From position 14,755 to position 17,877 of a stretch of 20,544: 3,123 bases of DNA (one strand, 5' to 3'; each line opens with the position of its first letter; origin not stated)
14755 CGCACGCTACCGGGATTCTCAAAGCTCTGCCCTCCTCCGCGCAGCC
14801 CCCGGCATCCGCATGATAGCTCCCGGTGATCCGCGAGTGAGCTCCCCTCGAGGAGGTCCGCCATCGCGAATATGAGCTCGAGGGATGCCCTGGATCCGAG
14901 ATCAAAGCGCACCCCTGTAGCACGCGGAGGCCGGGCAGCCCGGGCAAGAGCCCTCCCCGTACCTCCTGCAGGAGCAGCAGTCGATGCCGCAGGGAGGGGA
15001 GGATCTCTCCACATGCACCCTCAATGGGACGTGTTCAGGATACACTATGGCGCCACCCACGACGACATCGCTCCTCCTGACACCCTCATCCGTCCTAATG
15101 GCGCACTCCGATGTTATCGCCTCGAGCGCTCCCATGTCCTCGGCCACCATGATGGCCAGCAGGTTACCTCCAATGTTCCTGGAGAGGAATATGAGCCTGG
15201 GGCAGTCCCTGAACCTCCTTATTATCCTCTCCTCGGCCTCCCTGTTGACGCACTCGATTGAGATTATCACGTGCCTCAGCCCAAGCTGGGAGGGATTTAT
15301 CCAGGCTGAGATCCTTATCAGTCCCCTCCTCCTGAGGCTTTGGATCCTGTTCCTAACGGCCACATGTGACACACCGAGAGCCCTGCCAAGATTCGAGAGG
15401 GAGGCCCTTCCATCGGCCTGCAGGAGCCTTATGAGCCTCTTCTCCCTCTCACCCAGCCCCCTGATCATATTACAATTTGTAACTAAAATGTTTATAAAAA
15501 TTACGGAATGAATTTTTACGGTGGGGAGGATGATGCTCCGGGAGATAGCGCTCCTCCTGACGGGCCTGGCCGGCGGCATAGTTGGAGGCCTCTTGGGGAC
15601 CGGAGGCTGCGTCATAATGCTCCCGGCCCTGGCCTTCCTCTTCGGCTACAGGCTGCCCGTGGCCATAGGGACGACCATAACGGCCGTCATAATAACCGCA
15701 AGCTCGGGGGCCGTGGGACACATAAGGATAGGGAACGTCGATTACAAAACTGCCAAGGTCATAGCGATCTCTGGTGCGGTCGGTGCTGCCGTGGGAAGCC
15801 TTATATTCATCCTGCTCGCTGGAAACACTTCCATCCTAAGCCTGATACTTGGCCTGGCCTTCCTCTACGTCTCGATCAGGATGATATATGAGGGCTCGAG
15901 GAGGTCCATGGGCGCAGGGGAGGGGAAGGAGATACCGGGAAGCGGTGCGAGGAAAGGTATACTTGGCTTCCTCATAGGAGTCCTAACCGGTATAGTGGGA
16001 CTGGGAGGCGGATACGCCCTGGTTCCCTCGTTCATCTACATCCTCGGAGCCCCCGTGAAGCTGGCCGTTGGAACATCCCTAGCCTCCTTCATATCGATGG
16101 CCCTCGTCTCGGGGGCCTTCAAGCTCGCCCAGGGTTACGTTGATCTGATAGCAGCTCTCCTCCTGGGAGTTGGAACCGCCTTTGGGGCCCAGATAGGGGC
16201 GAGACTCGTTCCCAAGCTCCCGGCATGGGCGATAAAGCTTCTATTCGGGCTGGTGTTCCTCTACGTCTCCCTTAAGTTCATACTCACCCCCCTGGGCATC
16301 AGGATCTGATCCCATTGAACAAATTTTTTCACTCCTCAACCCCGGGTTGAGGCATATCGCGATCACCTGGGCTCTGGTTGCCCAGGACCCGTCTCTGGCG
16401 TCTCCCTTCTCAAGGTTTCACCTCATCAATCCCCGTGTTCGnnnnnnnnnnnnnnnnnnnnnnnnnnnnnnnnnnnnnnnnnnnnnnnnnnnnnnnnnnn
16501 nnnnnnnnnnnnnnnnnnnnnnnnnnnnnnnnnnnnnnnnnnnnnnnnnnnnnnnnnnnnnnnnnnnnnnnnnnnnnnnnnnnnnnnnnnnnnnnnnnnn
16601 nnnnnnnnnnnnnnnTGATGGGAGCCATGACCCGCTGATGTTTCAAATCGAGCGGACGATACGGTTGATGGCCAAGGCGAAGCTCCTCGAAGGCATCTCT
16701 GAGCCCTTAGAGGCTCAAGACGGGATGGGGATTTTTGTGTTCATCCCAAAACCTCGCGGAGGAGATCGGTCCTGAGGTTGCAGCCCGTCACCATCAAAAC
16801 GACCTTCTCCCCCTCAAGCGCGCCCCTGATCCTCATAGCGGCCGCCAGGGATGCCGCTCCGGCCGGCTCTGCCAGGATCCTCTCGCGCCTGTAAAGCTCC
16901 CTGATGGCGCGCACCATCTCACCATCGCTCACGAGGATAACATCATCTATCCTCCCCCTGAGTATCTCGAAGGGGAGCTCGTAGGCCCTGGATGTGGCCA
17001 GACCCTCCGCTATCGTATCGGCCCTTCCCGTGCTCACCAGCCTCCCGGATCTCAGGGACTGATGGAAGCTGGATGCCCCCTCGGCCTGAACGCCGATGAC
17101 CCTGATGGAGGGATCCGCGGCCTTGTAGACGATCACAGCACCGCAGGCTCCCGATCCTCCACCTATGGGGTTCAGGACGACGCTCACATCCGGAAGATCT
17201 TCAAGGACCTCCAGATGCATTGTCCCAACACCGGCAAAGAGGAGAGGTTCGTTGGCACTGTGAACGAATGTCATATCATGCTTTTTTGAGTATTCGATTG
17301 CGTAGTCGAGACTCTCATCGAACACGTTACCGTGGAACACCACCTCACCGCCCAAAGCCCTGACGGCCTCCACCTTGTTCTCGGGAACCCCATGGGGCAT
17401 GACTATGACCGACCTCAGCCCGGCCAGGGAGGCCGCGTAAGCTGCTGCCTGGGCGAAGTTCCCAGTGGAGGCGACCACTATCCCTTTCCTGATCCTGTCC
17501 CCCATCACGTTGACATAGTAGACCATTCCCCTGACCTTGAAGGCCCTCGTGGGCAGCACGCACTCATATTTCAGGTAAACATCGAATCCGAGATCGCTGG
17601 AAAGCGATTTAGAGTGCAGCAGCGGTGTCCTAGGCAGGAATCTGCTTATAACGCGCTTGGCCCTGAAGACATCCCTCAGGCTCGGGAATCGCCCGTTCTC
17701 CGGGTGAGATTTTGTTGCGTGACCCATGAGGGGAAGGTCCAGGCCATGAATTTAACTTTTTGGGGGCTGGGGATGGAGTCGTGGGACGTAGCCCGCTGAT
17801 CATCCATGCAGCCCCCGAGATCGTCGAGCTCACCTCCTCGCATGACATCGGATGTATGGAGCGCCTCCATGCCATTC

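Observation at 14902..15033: Lrp/AsnC regulator with a 7-cysteine C-terminal tail (possible metal/redox-sensing extension)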

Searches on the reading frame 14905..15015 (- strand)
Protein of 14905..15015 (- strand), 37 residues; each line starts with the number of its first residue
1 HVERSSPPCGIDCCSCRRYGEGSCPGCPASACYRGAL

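Call 51: search_protein_families(library=pfam, alignment_id=A4, max_evalue=10)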
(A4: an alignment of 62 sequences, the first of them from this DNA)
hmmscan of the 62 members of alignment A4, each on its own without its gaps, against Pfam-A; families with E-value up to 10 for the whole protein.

A. member 1, seq(37 aa): 0 families

B. families by the number of members that match (of 62 scanned): 16 families
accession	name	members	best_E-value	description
PF12669.12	FeoB_associated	13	0.28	FeoB-associated Cys-rich membrane protein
PF12675.12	DUF3795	9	0.014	Protein of unknown function (DUF3795)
PF00151.25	Lipase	4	0.24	Lipase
PF11475.13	VP_N-CPKC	2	0.0061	Virion protein N terminal domain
PF23782.1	Tsg_N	2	0.01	Twisted gastrulation (Tsg) protein N-terminal domain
PF14865.12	Macin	1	0.0068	Macin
PF12773.13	DZR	1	0.014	Double zinc ribbon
PF07562.20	NCD3G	1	0.019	Nine Cysteines Domain of family 3 GPCR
PF00130.28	C1_1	1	0.031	Phorbol esters/diacylglycerol binding domain (C1 domain)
PF13831.12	PHD_2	1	0.049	PHD-finger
PF01753.24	zf-MYND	1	0.081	MYND finger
PF25112.1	zf-AtTam37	1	0.082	AtTam37 zinc finger region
PF12171.14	zf-C2H2_jaz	1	0.091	Zinc-finger double-stranded RNA-binding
PF12448.13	Milton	1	0.29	Kinesin associated protein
PF06945.18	DUF1289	1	4.4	Protein of unknown function (DUF1289)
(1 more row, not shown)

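Call 52: search_solved_structures(query=A4, max_evalue=10, show_alignments=5)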
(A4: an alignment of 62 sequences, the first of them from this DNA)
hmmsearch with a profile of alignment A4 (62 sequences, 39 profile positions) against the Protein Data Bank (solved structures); distinct sequences matched with E-value up to 10: 5.
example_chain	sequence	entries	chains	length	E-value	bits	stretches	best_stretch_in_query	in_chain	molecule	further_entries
6dxh_A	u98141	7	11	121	0.15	15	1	7-21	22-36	Ubiquitin carboxyl-terminal hydrolase 5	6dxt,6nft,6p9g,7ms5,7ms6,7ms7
2g43_A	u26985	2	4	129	0.16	14.8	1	7-21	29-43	Ubiquitin carboxyl-terminal hydrolase 5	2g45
3ihp_A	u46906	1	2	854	0.93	12.4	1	8-20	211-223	Ubiquitin carboxyl-terminal hydrolase 5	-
5tdw_A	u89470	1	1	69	1.4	11.8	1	14-28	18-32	SET domain-containing protein 3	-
5tdr_A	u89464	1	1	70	1.5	11.8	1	14-28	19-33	SET domain-containing protein 3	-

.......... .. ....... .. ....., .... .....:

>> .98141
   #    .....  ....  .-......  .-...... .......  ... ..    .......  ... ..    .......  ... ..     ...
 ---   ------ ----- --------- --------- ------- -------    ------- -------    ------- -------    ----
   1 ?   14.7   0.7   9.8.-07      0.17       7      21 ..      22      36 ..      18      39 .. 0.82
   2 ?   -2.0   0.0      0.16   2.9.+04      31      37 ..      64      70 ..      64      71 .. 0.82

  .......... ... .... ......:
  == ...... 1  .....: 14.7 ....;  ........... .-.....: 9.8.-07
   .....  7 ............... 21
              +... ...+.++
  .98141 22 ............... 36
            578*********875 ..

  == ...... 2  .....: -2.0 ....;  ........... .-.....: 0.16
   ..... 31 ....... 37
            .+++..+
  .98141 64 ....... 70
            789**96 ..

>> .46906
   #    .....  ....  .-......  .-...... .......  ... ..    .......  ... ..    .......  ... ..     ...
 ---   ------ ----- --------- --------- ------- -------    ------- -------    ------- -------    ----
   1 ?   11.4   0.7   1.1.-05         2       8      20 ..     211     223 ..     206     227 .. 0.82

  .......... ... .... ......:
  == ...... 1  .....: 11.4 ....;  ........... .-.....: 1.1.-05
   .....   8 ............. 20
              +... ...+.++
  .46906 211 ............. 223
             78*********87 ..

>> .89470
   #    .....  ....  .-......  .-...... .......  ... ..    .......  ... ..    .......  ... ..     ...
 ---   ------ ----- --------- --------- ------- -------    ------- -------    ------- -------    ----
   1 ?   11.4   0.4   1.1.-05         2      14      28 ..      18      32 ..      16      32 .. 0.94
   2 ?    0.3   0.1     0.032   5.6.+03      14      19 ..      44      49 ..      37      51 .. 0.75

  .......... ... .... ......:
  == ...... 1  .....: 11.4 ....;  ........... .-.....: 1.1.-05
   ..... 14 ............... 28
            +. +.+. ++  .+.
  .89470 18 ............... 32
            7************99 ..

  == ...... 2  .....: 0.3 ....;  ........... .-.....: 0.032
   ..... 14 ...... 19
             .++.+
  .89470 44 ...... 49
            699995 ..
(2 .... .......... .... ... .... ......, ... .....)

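Call 67: predict_structure(alignment_id=A4)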
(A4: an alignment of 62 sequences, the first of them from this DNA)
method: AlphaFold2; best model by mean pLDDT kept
length: 37 residues; sequences in the alignment: 62
mean_pLDDT: 78.9   pTM: 0.45
mean pLDDT of the five models: 78.9, 76.5, 74.7, 74.7, 61.6
residues with pLDDT >= 90: 1; 70-90: 29; 50-70: 6; < 50: 1
segments of 3 or more residues with pLDDT < 50: none
pLDDT, mean of each block of 10 residues (from residue 1): 64 86 86 79
secondary structure, 60 per line:
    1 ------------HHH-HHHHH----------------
elements in order: H17-21

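Call 73: fold_search(model_id=the predicted structure, library=pdb)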
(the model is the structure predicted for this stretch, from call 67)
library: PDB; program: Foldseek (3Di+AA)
matches with E <= 10: 0; with E <= 0.001: 0
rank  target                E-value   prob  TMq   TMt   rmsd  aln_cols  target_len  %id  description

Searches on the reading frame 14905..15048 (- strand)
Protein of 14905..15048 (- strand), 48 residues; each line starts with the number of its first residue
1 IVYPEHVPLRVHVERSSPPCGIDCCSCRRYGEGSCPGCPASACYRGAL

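Call 18: find_homologous_proteins(query=A2, max_evalue=10)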
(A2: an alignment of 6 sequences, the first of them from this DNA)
Query A2 (6 sequences) (48 aa, profile of the alignment): 3 proteins with E <= 10 among 6 candidates.
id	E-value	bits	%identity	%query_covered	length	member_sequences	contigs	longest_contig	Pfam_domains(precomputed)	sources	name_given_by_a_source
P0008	2.7e-19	87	47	94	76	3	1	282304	-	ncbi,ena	-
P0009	7.0e-14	69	51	73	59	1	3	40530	-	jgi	jgi:hypothetical protein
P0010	1.7e-6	46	32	94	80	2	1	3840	-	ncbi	ncbi:MAG: hypothetical protein DRO09_02600, partial [Thermoprotei archaeon]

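Call 77: find_homologous_proteins(query=A5, max_evalue=1)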
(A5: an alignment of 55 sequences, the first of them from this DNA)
Query A5 (55 sequences) (48 aa, profile of the alignment): 10 proteins with E <= 1 among 34 candidates.
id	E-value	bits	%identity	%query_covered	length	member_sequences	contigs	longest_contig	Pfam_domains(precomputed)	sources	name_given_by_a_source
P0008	3.9e-17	80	47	94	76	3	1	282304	-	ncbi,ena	-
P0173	4.3e-16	76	41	100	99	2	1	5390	-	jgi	jgi:hypothetical protein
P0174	8.1e-16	75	40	96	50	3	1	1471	-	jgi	jgi:hypothetical protein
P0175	3.9e-14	70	43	94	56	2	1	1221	-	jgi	-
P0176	3.4e-11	61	43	94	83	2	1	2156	-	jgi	jgi:hypothetical protein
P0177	3.8e-10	57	43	73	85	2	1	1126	-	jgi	-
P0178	5.3e-8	50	42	88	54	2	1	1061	-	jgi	jgi:hypothetical protein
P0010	2.1e-5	42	32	94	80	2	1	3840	-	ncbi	ncbi:MAG: hypothetical protein DRO09_02600, partial [Thermoprotei archaeon]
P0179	7.1e-5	40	57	48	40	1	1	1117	-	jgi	-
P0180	1.1e-4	40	38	73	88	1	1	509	-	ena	-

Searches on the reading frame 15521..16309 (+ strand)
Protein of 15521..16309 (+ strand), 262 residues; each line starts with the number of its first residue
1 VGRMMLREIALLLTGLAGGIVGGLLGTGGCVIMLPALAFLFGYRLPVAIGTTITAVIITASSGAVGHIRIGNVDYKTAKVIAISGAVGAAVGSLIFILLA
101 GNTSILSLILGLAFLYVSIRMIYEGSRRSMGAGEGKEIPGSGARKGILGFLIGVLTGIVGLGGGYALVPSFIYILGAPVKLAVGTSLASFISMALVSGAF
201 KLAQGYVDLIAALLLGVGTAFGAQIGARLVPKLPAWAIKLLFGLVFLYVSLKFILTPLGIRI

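Call 9: search_protein_families(library=pfam, proteins=[window:15521-16309:+], max_evalue=0.00001)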
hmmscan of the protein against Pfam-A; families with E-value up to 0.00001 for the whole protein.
window:15521-16309:+ (262 aa): 1 family
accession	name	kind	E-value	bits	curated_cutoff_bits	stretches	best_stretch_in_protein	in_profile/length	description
PF01925.25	TauE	-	2e-46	159.1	32.6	1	11-252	1-236/237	Sulfite exporter TauE/SafE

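Call 54: search_protein_families(library=ncbifam, proteins=[window:15521-16309:+], max_evalue=0.00001)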
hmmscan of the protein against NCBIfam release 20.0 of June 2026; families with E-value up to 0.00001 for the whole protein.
window:15521-16309:+ (262 aa): 1 family
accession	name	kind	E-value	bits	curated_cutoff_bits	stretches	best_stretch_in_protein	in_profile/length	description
NF040961.1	MamO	equivalog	6.9e-07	28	800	0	142-253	528-647/648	magnetosome protein MamO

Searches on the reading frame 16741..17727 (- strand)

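Call 9: search_protein_families(library=pfam, proteins=[window:16741-17727:-], max_evalue=0.00001)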
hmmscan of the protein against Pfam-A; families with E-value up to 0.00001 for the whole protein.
window:16741-17727:- (328 aa): 1 family
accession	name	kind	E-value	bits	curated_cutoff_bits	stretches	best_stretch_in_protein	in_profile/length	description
PF00291.31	PALP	-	4.7e-78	262.9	35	1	29-315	3-295/295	Pyridoxal-phosphate dependent enzyme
